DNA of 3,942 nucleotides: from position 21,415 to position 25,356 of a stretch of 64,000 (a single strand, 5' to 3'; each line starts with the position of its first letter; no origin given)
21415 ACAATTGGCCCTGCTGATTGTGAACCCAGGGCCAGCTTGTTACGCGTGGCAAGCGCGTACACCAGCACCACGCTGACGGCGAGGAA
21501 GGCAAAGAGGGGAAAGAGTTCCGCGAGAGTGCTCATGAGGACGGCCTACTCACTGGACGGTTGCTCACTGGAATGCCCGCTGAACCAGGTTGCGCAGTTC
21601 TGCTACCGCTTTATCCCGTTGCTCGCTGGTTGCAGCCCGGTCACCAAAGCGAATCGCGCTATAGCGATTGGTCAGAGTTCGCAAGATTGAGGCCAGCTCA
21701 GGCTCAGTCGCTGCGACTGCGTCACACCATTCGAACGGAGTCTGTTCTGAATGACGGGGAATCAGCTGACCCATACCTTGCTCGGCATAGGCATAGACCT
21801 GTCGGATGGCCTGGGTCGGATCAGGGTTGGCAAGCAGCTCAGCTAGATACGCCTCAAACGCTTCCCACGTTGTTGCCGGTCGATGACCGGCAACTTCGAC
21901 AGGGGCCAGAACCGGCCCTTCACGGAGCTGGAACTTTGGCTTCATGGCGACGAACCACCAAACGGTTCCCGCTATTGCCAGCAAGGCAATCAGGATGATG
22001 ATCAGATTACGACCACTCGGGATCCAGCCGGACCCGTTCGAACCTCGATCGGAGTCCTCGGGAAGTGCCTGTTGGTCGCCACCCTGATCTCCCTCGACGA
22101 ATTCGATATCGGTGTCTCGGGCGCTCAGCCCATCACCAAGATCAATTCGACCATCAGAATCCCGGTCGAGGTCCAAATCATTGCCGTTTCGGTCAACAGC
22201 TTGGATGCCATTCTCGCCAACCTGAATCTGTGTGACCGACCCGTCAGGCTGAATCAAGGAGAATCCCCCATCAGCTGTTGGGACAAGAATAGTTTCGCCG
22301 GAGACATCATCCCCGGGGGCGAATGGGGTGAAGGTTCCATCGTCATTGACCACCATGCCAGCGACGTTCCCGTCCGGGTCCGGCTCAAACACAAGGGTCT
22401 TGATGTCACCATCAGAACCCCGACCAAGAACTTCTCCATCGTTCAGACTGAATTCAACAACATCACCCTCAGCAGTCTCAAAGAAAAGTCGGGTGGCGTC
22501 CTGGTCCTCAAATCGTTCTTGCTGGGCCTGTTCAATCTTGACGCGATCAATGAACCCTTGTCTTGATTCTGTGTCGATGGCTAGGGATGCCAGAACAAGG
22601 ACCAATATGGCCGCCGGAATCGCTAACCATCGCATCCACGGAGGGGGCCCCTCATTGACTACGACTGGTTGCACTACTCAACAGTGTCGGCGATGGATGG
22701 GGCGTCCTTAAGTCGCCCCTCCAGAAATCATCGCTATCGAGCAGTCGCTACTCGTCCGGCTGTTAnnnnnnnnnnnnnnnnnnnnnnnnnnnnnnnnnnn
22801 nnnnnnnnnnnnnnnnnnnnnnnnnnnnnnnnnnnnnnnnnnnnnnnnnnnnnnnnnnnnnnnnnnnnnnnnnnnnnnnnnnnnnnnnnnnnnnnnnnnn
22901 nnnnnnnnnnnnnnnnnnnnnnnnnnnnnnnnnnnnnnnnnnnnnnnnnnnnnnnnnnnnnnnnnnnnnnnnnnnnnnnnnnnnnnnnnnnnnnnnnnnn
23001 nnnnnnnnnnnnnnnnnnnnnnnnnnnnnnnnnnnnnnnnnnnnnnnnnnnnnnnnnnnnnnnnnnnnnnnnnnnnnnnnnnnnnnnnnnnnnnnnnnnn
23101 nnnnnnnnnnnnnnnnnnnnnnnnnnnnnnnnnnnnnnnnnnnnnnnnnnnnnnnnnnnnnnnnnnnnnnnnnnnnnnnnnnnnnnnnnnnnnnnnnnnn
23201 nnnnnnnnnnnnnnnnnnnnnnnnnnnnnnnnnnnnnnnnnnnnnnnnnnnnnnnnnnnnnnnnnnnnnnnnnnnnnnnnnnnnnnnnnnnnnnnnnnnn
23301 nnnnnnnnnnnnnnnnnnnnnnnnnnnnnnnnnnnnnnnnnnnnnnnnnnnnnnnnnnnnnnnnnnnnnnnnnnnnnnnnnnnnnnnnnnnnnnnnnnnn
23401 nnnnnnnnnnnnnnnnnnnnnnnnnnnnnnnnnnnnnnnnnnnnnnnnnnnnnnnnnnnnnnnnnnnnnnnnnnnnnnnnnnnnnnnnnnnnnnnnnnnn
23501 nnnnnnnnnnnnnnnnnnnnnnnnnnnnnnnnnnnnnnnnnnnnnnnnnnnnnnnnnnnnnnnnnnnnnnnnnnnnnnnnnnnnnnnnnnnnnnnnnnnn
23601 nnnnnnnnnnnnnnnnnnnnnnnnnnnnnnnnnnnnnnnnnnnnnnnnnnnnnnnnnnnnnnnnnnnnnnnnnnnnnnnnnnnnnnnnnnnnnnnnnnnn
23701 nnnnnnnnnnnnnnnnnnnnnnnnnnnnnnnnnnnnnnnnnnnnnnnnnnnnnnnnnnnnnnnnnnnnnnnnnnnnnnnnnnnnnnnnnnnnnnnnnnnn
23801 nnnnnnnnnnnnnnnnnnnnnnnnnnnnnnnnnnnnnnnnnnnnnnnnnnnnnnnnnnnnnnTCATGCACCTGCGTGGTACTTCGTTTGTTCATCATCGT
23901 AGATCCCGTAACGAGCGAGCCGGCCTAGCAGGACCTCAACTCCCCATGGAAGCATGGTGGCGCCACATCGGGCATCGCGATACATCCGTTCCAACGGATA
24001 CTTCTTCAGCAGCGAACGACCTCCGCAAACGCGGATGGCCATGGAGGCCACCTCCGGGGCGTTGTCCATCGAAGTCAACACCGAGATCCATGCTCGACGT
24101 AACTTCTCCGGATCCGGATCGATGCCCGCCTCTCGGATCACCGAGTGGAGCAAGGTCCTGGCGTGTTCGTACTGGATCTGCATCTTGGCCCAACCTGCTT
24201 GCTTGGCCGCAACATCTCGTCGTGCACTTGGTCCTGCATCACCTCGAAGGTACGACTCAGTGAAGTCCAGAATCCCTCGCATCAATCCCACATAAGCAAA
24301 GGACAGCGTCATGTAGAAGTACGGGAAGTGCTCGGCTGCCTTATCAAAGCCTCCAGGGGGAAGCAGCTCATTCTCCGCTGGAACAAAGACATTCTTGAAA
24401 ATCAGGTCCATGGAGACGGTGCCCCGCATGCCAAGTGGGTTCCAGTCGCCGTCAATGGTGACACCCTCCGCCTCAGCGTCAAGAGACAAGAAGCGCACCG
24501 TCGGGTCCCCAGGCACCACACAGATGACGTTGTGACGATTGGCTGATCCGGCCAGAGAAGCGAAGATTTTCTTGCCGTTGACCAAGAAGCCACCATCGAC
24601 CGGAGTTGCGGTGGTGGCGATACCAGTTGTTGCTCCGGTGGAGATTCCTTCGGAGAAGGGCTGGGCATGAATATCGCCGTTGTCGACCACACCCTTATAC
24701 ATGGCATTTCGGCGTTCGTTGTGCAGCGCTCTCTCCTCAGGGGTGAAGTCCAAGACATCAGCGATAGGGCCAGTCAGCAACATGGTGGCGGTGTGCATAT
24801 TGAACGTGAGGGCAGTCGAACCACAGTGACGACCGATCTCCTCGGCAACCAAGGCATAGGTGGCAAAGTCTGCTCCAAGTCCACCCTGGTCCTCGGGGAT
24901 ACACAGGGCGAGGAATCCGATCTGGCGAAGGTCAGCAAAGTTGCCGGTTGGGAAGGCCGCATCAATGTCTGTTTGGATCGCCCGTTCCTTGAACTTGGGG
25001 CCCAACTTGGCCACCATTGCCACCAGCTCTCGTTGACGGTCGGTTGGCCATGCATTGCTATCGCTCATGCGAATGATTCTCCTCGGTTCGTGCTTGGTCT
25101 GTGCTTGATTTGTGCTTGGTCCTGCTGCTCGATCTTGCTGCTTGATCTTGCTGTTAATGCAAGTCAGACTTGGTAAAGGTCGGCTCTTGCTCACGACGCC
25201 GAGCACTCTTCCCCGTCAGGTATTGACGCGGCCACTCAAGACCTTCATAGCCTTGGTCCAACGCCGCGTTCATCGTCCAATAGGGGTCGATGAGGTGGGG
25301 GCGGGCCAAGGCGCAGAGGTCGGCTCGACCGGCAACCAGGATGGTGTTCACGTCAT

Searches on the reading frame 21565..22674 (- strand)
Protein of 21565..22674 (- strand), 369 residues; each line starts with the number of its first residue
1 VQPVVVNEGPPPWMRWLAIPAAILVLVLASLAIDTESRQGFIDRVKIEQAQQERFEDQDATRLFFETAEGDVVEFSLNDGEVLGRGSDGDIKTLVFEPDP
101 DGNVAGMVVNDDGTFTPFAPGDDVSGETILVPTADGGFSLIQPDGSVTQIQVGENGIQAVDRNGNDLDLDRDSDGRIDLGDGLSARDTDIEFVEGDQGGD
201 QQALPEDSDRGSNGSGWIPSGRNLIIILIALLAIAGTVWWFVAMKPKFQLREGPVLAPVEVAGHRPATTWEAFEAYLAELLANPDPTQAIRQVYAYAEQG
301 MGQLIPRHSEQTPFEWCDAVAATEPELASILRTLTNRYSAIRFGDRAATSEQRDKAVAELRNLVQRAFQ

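Call 50: search_protein_families(library=pfam, proteins=[window:21565-22674:-], max_evalue=0.00001)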
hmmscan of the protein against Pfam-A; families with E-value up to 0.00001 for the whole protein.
window:21565-22674:- (369 aa): 1 family
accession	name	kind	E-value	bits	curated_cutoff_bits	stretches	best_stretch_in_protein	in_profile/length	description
PF13559.11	DUF4129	-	1.4e-10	41.5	24.8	1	304-361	13-69/69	Domain of unknown function (DUF4129)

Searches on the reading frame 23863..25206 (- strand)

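Call 50: search_protein_families(library=pfam, proteins=[window:23863-25206:-], max_evalue=0.00001)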
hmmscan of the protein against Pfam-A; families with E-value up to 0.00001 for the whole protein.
window:23863-25206:- (447 aa): 4 families
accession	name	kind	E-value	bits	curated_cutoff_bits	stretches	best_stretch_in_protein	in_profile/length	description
PF02771.21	Acyl-CoA_dh_N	-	3.7e-14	53.5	22.9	1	55-142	1-89/113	Acyl-CoA dehydrogenase, N-terminal domain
PF02770.24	Acyl-CoA_dh_M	-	6e-10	39.6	33.3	1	194-273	14-97/97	Acyl-CoA dehydrogenase, middle domain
PF08028.16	Acyl-CoA_dh_2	-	4.3e-08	34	22.7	1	300-416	2-127/134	Acyl-CoA dehydrogenase, C-terminal domain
PF00441.29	Acyl-CoA_dh_1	-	7.7e-08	33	22.4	1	286-415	3-131/150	Acyl-CoA dehydrogenase, C-terminal domain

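Call 75: search_protein_families(library=ncbifam, proteins=[window:23863-25206:-], max_evalue=1e-10)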
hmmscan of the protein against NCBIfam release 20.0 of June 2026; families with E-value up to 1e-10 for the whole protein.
window:23863-25206:- (447 aa): 11 families
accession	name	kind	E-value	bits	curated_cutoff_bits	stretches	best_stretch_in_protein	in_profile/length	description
NF049984.1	Rv1679_FadE16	equivalog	1.1e-31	110.5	600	1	73-420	13-352/371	Rv1679 family acyl-CoA dehydrogenase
NF042439.1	SulpropCoADesulf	equivalog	7.4e-30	103.9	600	1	71-414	11-351/379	3-sulfinopropanoyl-CoA desulfinase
NF042972.1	AcrlCoAredClosAcrC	equivalog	1e-28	100.1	640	1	72-413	24-356/378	acryloyl-CoA reductase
NF043015.1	DibenthMonoxDszC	equivalog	1.5e-22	80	850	1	57-329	14-284/415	dibenzothiophene monooxygenase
NF043006.1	CyhCrbnylCoADH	equivalog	3.6e-22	78.9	650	1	92-414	43-356/380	cyclohexane-1-carbonyl-CoA dehydrogenase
NF045629.1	monooxsub_HsaA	equivalog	3.6e-20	72.1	450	0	199-278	113-194/383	3-hydroxy-9,10-secoandrosta-1,3,5(10)-triene-9,17-dione monooxygenase oxygenase subunit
TIGR04022.1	sulfur_SfnB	equivalog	2.6e-19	69.4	430.9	1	59-414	8-361/391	SfnB family sulfur acquisition oxidoreductase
NF058590.1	AcCoDHFadEBacil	equivalog_domain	2.3e-16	59.5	600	1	95-281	64-239/586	acyl-CoA dehydrogenase FadE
NF045652.1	ProlPCPDhRedW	equivalog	6.6e-14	51.5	650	1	95-359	42-302/376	L-prolyl-[peptidyl-carrier protein] dehydrogenase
NF008997.0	PRK12341.1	equivalog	5.4e-12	45.5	537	1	72-414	24-357/382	acyl-CoA dehydrogenase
NF053553.1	prodigi_MBC_PigA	equivalog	1.1e-11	44.5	500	1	56-410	7-356/381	prodigiosin MBC biosynthesis dehydrogenase PigA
